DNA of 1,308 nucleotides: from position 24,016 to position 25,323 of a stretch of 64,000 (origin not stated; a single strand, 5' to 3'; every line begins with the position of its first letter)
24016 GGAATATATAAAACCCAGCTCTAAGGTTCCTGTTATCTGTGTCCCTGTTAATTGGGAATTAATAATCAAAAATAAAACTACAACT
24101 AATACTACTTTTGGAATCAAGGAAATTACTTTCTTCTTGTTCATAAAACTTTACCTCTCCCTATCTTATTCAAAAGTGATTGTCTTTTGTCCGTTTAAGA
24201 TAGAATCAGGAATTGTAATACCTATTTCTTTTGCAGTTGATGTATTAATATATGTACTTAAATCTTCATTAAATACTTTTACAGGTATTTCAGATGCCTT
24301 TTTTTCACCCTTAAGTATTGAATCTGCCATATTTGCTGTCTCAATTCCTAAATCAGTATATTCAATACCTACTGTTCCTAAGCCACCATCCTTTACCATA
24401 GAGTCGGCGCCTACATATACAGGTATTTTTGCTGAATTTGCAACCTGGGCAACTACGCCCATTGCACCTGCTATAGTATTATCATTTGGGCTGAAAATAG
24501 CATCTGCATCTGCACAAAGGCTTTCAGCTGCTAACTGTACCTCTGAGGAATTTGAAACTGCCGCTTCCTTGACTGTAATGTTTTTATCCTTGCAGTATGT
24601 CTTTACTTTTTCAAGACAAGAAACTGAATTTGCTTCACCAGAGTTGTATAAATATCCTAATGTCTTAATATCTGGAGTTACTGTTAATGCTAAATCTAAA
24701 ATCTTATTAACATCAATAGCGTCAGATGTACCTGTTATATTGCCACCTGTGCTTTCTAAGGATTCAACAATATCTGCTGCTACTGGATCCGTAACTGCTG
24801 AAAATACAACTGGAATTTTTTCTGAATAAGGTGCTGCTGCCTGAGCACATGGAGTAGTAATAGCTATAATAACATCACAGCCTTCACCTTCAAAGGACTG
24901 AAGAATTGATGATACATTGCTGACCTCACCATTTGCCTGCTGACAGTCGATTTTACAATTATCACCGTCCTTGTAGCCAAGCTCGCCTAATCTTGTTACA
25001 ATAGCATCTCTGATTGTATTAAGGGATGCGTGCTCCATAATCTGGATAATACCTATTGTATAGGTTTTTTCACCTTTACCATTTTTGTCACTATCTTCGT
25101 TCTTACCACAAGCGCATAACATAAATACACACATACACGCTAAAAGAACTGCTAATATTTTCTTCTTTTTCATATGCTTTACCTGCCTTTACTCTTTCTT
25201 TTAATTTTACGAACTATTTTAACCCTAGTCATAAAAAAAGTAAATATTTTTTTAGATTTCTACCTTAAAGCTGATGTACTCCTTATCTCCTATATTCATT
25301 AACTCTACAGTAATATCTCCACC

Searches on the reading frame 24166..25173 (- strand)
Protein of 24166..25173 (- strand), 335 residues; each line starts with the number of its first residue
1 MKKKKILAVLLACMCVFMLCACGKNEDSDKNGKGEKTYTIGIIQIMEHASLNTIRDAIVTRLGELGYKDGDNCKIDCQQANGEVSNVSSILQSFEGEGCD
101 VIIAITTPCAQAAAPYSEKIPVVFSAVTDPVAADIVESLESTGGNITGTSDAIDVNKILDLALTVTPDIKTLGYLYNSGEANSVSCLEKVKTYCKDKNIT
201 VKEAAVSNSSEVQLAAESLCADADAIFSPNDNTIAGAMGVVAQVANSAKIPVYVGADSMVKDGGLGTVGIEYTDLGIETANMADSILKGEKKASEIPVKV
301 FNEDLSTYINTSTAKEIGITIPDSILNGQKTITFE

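Call 64: find_encoding_contigs(protein=window:24166-25173:-, flank=10000, max_places=1)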
Protein window:24166-25173:- (335 aa): 23 contigs read that carry it; 1 place shown.
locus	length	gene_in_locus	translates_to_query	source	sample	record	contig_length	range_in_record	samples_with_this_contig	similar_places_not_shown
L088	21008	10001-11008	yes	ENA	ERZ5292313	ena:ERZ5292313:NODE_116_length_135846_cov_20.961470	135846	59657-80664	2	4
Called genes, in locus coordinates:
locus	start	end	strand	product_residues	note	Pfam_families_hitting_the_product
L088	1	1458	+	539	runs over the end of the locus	PF07498:Rho_N, PF07497:Rho_RNA_bind, PF00006:ATP-synt_ab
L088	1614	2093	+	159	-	-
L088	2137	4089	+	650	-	PF00005:ABC_tran, PF00931:NB-ARC (faint), PF02463:SMC_N (weak), PF13304:AAA_21 (faint), PF12848:ABC_tran_Xtn, PF00005:ABC_tran, PF16326:ABC_tran_CTD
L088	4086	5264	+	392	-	PF01545:Cation_efflux, PF16916:ZT_dimer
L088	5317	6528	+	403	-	PF01966:HD, PF13286:HD_assoc (faint)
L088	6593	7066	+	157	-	PF01957:NfeD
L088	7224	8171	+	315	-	PF01145:Band_7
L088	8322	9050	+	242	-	PF00072:Response_reg, PF04397:LytTR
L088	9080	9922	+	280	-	PF02518:HATPase_c, PF14501:HATPase_c_5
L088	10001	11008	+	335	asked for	PF04392:ABC_sub_bind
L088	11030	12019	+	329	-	PF02653:BPD_transp_2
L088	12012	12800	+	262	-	PF02463:SMC_N (weak), PF00005:ABC_tran, PF13304:AAA_21 (faint)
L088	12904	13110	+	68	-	PF01197:Ribosomal_L31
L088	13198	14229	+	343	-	PF07136:DUF1385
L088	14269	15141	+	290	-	PF17827:PrmC_N, PF03602:Cons_hypoth95, PF05175:MTS, PF06325:PrmA (weak), PF13847:Methyltransf_31, PF08241:Methyltransf_11 (faint), PF13649:Methyltransf_25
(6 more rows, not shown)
